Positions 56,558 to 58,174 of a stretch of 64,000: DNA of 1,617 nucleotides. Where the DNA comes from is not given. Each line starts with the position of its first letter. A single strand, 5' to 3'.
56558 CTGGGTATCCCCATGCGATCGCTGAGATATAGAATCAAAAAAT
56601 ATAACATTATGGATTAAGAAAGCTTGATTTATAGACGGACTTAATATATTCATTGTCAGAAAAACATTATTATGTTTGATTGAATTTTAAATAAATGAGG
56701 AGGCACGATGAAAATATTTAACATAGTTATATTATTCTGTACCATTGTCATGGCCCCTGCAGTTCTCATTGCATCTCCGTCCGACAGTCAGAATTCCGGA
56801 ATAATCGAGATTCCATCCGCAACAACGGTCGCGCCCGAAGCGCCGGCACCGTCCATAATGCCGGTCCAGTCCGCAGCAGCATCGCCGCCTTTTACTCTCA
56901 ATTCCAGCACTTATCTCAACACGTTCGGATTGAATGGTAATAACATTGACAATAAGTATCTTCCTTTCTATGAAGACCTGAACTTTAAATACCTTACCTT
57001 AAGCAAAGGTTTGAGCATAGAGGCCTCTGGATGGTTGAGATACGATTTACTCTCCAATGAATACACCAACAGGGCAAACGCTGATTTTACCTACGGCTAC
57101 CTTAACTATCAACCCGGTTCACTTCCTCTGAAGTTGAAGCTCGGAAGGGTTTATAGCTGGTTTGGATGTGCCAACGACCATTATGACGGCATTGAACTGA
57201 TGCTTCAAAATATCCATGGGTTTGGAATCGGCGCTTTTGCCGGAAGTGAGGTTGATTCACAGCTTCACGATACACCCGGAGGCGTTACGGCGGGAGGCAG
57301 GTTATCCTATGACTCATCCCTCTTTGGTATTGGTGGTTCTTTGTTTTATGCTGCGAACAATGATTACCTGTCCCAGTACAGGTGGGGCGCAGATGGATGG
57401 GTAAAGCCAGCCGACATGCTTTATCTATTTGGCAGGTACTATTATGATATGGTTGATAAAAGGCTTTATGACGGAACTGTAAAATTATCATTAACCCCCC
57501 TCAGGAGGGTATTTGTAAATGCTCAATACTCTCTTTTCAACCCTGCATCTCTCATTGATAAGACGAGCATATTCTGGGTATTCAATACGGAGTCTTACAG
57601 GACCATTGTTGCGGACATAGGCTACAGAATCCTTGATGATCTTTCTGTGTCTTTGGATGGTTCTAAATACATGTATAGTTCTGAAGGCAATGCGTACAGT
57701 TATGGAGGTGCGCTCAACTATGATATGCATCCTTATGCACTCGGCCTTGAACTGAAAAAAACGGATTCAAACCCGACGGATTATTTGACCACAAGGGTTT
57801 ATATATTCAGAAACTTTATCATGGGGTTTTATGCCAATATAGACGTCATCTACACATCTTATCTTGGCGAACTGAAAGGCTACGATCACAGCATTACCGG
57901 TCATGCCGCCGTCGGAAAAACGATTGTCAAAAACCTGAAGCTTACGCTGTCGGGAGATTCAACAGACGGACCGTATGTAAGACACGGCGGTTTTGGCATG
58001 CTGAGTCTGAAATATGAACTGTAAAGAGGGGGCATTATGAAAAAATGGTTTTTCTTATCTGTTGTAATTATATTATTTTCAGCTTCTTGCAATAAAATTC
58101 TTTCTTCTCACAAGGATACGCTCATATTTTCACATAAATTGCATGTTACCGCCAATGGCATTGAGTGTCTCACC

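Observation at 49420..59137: The pilB-pilT-pilC-pilS-pilR cluster is followed by a beta-barrel plus 13-heme lipoprotein cytochrome pair instead of a pilin gene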

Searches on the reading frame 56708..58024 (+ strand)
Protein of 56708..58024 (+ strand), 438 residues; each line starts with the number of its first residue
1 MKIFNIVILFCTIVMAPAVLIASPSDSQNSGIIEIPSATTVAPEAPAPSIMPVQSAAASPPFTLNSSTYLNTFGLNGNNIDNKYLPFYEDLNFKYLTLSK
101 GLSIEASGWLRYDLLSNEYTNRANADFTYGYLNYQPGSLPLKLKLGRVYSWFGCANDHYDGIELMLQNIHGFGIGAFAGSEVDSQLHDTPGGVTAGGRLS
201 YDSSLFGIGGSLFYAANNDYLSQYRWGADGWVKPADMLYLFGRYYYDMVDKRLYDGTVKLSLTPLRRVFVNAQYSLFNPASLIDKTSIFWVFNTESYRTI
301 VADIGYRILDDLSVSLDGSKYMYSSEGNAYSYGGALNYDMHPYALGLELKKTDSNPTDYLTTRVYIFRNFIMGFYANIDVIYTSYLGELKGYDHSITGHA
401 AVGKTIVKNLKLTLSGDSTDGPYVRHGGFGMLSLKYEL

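Call 3: search_protein_families(library=pfam, proteins=[window:56708-58024:+], max_evalue=0.01)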
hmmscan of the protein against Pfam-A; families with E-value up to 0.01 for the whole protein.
window:56708-58024:+ (438 aa): 0 families

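Call 4: search_protein_families(library=ncbifam, proteins=[window:56708-58024:+], max_evalue=0.01)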
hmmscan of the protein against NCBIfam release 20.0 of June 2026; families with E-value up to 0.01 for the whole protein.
window:56708-58024:+ (438 aa): 0 families

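Call 9: find_homologous_proteins(query=window:56708-58024:+)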
Query window:56708-58024:+ (438 aa): 15 proteins with E <= 0.001 among 8000 candidates.
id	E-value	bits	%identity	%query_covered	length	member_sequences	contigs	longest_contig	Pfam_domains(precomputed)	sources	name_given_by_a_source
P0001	1.5e-284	962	96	100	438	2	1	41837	-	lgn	-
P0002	1.3e-227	774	74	100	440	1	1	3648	-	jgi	jgi:hypothetical protein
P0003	3.3e-209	714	71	100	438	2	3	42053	-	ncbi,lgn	-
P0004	1.8e-208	711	70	100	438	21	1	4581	-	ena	-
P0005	3.9e-204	697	69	100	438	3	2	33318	-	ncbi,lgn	-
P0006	2.3e-201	688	69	100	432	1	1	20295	-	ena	-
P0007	1.1e-196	672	67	100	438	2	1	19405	-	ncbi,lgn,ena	-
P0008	1.9e-195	668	66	100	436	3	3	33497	-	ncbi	ncbi:MAG: hypothetical protein ACP5QW_00725 [bacterium]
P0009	4.5e-193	660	63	100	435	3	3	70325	-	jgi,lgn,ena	jgi:hypothetical protein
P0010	5.5e-192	657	72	89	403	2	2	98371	-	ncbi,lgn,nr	ncbi:MAG: hypothetical protein M1491_08755 [Deltaproteobacteria bacterium]|nr:hypothetical protein [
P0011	4.4e-186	637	64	100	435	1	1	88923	-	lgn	-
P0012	1.5e-185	636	61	100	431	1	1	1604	-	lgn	-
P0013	2.0e-175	602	67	89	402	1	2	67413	-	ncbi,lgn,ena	-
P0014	7.5e-153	528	59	89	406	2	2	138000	-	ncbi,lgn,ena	-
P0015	2.4e-21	94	28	79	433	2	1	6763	-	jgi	-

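Call 11: find_encoding_contigs(protein=P0014, flank=10000, max_places=2)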
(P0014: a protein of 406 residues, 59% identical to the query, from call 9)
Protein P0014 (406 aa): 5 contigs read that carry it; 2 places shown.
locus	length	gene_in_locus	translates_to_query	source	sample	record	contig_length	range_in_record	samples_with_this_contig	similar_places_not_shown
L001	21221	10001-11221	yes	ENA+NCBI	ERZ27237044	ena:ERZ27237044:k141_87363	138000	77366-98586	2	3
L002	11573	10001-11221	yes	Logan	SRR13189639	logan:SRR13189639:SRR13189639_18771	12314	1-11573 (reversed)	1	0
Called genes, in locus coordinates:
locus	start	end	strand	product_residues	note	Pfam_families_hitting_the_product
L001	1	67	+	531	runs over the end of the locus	PF00324:AA_permease, PF13520:AA_permease_2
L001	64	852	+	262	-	PF00481:PP2C, PF13672:PP2C_2, PF07228:SpoIIE (faint)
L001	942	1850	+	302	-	PF00069:Pkinase, PF07714:PK_Tyr_Ser-Thr, PF03109:ABC1 (weak), PF14531:Kinase-like (weak)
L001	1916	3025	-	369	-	PF13439:Glyco_transf_4 (weak), PF00534:Glycos_transf_1, PF13692:Glyco_trans_1_4, PF13524:Glyco_trans_1_2 (faint)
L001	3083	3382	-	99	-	PF05258:DciA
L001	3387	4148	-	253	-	-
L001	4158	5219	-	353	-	PF13717:Zn_ribbon_4, PF13719:Zn_ribbon_5, PF11906:DUF3426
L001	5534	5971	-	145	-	PF01850:PIN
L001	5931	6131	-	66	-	PF09957:VapB_antitoxin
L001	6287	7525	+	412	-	-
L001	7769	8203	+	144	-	PF13175:AAA_15, PF13304:AAA_21 (weak)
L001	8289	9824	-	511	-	PF09699:Paired_CXXCH_1 (faint), PF14522:Cytochrome_C7 (faint), PF14537:Cytochrom_c3_2 (faint), PF11783:Cytochrome_cB (weak)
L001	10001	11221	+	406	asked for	-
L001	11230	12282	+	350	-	PF14522:Cytochrome_C7 (faint), PF09699:Paired_CXXCH_1 (faint), PF14537:Cytochrom_c3_2 (faint), PF22113:Mtrc-MtrF_II-IV_dom (weak)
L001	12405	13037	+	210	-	PF01258:zf-dskA_traR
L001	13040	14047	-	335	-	PF01118:Semialdhyde_dh, PF22698:Semialdhyde_dhC_1, PF02774:Semialdhyde_dhC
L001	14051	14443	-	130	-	PF00380:Ribosomal_S9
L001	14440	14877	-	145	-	PF00572:Ribosomal_L13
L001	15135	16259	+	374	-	PF04055:Radical_SAM, PF19288:CofH_C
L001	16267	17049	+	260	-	PF02621:VitK2_biosynth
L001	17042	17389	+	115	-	-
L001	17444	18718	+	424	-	PF03349:Toluene_X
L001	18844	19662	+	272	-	PF00140:Sigma70_r1_2 (weak), PF04542:Sigma70_r2, PF04545:Sigma70_r4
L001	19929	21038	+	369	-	PF06050:HGD-D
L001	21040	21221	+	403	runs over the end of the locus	PF06050:HGD-D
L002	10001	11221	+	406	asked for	-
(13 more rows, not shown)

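Call 12: find_encoding_contigs(protein=P0009, flank=10000, max_places=2)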
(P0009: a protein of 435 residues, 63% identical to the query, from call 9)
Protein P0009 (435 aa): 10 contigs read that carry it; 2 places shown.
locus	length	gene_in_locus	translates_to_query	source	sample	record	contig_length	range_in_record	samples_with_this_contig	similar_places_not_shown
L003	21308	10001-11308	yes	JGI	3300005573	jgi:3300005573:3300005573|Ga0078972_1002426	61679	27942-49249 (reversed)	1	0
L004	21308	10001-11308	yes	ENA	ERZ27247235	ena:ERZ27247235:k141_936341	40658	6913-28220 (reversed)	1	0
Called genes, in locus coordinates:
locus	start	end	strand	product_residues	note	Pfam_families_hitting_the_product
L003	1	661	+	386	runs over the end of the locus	PF02771:Acyl-CoA_dh_N, PF02770:Acyl-CoA_dh_M, PF00441:Acyl-CoA_dh_1, PF08028:Acyl-CoA_dh_2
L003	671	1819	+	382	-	PF02771:Acyl-CoA_dh_N, PF02770:Acyl-CoA_dh_M, PF00441:Acyl-CoA_dh_1, PF08028:Acyl-CoA_dh_2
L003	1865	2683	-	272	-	-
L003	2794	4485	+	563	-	PF05157:MshEN, PF00437:T2SSE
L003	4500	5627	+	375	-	PF00437:T2SSE, PF13401:AAA_22 (faint), PF25199:nSTAND_NTPase5 (weak)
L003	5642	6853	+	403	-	PF28597:T2SSF_N, PF00482:T2SSF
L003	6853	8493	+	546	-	PF25323:6TM_PilS, PF00989:PAS, PF13188:PAS_8 (weak), PF13426:PAS_9, PF00512:HisKA, PF02518:HATPase_c, PF14501:HATPase_c_5 (faint)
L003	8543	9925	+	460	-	PF00072:Response_reg, PF00158:Sigma54_activat, PF14532:Sigma54_activ_2, PF07728:AAA_5 (weak), PF25601:AAA_lid_14, PF02954:HTH_8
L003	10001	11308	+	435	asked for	-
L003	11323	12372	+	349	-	PF14537:Cytochrom_c3_2 (faint), PF09699:Paired_CXXCH_1 (faint), PF14522:Cytochrome_C7 (weak), PF22113:Mtrc-MtrF_II-IV_dom (weak)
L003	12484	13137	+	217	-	PF01258:zf-dskA_traR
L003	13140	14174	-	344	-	PF01118:Semialdhyde_dh, PF22698:Semialdhyde_dhC_1, PF02774:Semialdhyde_dhC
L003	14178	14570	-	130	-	PF00380:Ribosomal_S9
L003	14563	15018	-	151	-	PF00572:Ribosomal_L13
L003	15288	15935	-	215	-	PF02578:Cu-oxidase_4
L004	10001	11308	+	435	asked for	-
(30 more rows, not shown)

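Call 13: find_encoding_contigs(protein=P0015, flank=10000, max_places=2)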
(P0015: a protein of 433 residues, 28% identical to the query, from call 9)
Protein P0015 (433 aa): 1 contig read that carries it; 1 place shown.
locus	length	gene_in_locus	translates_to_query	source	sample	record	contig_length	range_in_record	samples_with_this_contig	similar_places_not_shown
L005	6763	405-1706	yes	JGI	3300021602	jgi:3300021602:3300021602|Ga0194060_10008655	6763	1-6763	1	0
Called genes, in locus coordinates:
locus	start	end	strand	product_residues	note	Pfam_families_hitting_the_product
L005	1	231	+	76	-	?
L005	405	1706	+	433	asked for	-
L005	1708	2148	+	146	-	-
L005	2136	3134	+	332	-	PF14522:Cytochrome_C7 (faint)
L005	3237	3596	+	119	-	-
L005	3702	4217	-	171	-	-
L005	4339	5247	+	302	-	PF00126:HTH_1, PF12849:PBP_like_2 (weak), PF03466:LysR_substrate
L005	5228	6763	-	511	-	?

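Call 26: predict_structure(alignment_id=A1)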
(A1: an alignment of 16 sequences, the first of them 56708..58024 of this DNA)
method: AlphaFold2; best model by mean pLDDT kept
length: 438 residues; sequences in the alignment: 16
mean_pLDDT: 62.5   pTM: 0.51
mean pLDDT of the five models: 62.5, 61.8, 61.5, 45.9, 34.5
residues with pLDDT >= 90: 2; 70-90: 209; 50-70: 109; < 50: 118
segments of 3 or more residues with pLDDT < 50: 14-60, 66-89, 111-113, 115-127, 153-156, 279-295, 436-438
pLDDT, mean of each block of 10 residues (from residue 1): 60 41 24 22 23 32 49 34 42 60 64 42 43 77 73 53 75 80 54 77 80 75 75 70 73 70 74 65 28 54 82 84 72 85 82 78 80 73 78 80 70 74 68 53
secondary structure, 60 per line:
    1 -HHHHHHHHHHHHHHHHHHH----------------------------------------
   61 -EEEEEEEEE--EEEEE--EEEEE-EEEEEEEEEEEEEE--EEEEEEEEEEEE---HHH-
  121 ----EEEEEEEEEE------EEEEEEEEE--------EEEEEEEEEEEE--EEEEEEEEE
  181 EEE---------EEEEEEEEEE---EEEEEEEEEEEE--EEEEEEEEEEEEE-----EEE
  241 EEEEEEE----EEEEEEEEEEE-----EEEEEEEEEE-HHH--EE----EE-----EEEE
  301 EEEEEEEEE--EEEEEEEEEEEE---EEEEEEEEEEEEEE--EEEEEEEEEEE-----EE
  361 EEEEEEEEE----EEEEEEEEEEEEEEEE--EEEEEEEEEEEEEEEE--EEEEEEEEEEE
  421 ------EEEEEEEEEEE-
elements in order: H2-20 E62-70 E73-77 E80-84 E86-99 E102-113 E125-134 E141-149 E158-169 E172-183 E193-202 E206-217 E220-232 E238-247 E252-262 E268-277 E297-309 E312-323 E327-340 E343-353 E359-369 E374-389 E392-407 E410-420 E427-437

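Call 40: find_homologous_proteins(query=A3, max_evalue=0.001)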
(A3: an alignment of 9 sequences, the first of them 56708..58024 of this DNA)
Query A3 (9 sequences) (438 aa, profile of the alignment): 17 proteins with E <= 0.001 among 8000 candidates.
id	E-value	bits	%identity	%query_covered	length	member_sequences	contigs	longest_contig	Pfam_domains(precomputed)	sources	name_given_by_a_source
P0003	4.9e-197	673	71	100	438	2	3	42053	-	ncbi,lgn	-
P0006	1.2e-193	662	69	100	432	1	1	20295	-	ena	-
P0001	1.3e-193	662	96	100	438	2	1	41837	-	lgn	-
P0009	6.1e-193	659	63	100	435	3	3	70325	-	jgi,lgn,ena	jgi:hypothetical protein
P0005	8.6e-188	642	69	100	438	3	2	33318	-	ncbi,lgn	-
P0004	2.6e-187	641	70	100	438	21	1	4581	-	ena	-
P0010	6.6e-186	636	72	89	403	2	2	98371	-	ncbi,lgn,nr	ncbi:MAG: hypothetical protein M1491_08755 [Deltaproteobacteria bacterium]|nr:hypothetical protein [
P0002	7.4e-183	626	74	100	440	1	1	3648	-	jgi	jgi:hypothetical protein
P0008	1.5e-181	622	66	100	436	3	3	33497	-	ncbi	ncbi:MAG: hypothetical protein ACP5QW_00725 [bacterium]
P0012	9.4e-179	613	61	100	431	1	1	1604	-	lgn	-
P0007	1.3e-178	612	67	100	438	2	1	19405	-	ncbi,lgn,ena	-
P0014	1.0e-176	606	59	89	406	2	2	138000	-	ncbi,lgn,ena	-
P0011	9.5e-173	593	64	100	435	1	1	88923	-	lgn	-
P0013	5.2e-171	587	67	89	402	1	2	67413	-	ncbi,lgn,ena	-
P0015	6.4e-155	534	28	79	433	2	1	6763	-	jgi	-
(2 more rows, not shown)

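Call 41: find_encoding_contigs(protein=P0010, flank=10000, max_places=1)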
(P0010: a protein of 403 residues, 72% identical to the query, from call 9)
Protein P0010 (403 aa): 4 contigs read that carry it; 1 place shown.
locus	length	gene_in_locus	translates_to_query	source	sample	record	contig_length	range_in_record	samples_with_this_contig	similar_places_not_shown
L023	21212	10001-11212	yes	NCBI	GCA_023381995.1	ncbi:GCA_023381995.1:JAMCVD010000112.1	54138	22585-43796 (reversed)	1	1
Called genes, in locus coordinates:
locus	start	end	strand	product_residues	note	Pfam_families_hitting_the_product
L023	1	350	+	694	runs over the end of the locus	PF02629:CoA_binding (weak), PF13380:CoA_binding_2, PF13607:Succ_CoA_lig, PF13549:ATP-grasp_5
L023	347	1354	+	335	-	PF02618:YceG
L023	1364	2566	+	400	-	PF16254:DUF4910 (weak), PF04389:Peptidase_M28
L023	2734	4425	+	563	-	PF05157:MshEN, PF00437:T2SSE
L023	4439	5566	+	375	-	PF00437:T2SSE, PF13401:AAA_22 (faint), PF25199:nSTAND_NTPase5 (weak)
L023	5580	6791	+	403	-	PF28597:T2SSF_N, PF00482:T2SSF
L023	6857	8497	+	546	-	PF25323:6TM_PilS, PF00989:PAS (weak), PF13188:PAS_8 (weak), PF13426:PAS_9 (weak), PF00512:HisKA, PF13581:HATPase_c_2 (weak), PF02518:HATPase_c, PF13589:HATPase_c_3 (weak)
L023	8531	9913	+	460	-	PF00072:Response_reg, PF00158:Sigma54_activat, PF14532:Sigma54_activ_2, PF00004:AAA (weak), PF07728:AAA_5 (weak), PF25601:AAA_lid_14, PF02954:HTH_8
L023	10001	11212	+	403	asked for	-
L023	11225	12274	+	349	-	PF09699:Paired_CXXCH_1 (faint), PF14522:Cytochrome_C7 (weak), PF22113:Mtrc-MtrF_II-IV_dom (weak)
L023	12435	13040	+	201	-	PF01258:zf-dskA_traR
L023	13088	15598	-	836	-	PF01326:PPDK_N, PF00391:PEP-utilizers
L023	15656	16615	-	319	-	PF01925:TauE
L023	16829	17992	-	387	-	PF13183:Fer4_8, PF13187:Fer4_9 (weak), PF13534:Fer4_17 (weak)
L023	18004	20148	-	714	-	PF07992:Pyr_redox_2 (weak), PF13738:Pyr_redox_3 (weak), PF00890:FAD_binding_2 (weak), PF01266:DAO (weak), PF12831:FAD_oxidored, PF13450:NAD_binding_8, PF13187:Fer4_9, PF02662:FlpD, +6 more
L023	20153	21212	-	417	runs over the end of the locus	PF00890:FAD_binding_2 (weak), PF01134:GIDA (faint), PF01266:DAO (weak), PF03486:HI0933_like (faint), PF07992:Pyr_redox_2 (faint), PF12831:FAD_oxidored, PF13450:NAD_binding_8, PF13237:Fer4_10 (faint)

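Call 42: find_encoding_contigs(protein=P0013, flank=10000, max_places=1)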
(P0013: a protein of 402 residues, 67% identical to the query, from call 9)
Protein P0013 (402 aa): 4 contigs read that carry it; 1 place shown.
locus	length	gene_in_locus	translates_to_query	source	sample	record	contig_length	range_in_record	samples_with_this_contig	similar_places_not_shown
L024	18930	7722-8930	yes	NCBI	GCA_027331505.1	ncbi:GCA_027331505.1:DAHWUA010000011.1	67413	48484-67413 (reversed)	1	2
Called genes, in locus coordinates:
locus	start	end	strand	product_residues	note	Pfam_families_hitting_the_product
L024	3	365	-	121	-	?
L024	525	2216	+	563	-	PF05157:MshEN, PF00437:T2SSE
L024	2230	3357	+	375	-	PF00437:T2SSE, PF25199:nSTAND_NTPase5 (weak), PF13401:AAA_22 (faint)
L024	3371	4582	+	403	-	PF28597:T2SSF_N, PF00482:T2SSF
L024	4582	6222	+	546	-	PF25323:6TM_PilS, PF00989:PAS (weak), PF13188:PAS_8 (faint), PF13426:PAS_9 (weak), PF00512:HisKA, PF02518:HATPase_c, PF13581:HATPase_c_2 (faint)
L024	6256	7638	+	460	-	PF00072:Response_reg, PF00158:Sigma54_activat, PF14532:Sigma54_activ_2, PF25601:AAA_lid_14, PF02954:HTH_8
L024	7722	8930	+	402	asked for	-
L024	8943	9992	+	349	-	PF14522:Cytochrome_C7 (faint), PF14537:Cytochrom_c3_2 (faint), PF09699:Paired_CXXCH_1 (faint), PF22113:Mtrc-MtrF_II-IV_dom (weak)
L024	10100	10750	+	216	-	PF01258:zf-dskA_traR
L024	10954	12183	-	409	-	PF14306:PUA_2, PF01747:ATP-sulfurylase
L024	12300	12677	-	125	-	PF01042:Ribonuc_L-PSP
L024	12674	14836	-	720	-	PF01966:HD, PF13328:HD_4, PF04607:RelA_SpoT, PF02824:TGS, PF19296:RelA_AH, PF28438:RelA_RIS, PF01842:ACT, PF13291:ACT_4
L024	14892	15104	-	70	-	PF01192:RNA_pol_Rpb6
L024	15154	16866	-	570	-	PF01368:DHH, PF02272:DHHA1, PF17768:RecJ_OB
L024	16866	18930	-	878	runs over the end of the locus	PF07549:Sec_GG (faint), PF21760:SecD_1st, PF22599:SecDF_P1_head, PF02355:SecD_SecF_C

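Call 59: search_protein_representatives(alignment_id=A1)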
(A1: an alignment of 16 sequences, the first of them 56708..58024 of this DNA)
Query: 16 sequences, 431 profile positions. Proteins with E-value up to 0.001 (for the whole library): 566; up to 1e-10: 344; up to 1e-30: 85. The best 150 are listed.
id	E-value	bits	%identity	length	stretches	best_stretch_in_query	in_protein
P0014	4.1e-191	651.9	-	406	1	46-431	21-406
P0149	1.4e-75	271.2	-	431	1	53-431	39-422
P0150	5.0e-75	269.4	-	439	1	51-430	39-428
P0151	9.6e-75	268.5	-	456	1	50-431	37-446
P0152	1.6e-72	261.1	-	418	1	54-431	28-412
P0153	9.0e-69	248.8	-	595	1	52-431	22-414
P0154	5.5e-68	246.2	-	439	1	53-431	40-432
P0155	1.7e-67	244.6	-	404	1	52-431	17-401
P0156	2.3e-66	240.9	-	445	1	50-430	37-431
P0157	5.1e-66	239.7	-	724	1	54-431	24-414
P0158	4.4e-64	233.4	-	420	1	53-431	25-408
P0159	1.2e-63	231.9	-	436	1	52-431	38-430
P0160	2.7e-63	230.8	-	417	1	56-431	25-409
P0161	8.9e-63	229.1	-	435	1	49-431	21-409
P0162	1.2e-62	228.7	-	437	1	68-431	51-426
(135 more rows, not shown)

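Call 95: search_solved_structures(query=A1, max_evalue=10)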
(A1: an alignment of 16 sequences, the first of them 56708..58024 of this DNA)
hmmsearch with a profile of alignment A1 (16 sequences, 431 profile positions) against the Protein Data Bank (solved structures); distinct sequences matched with E-value up to 10: 0.
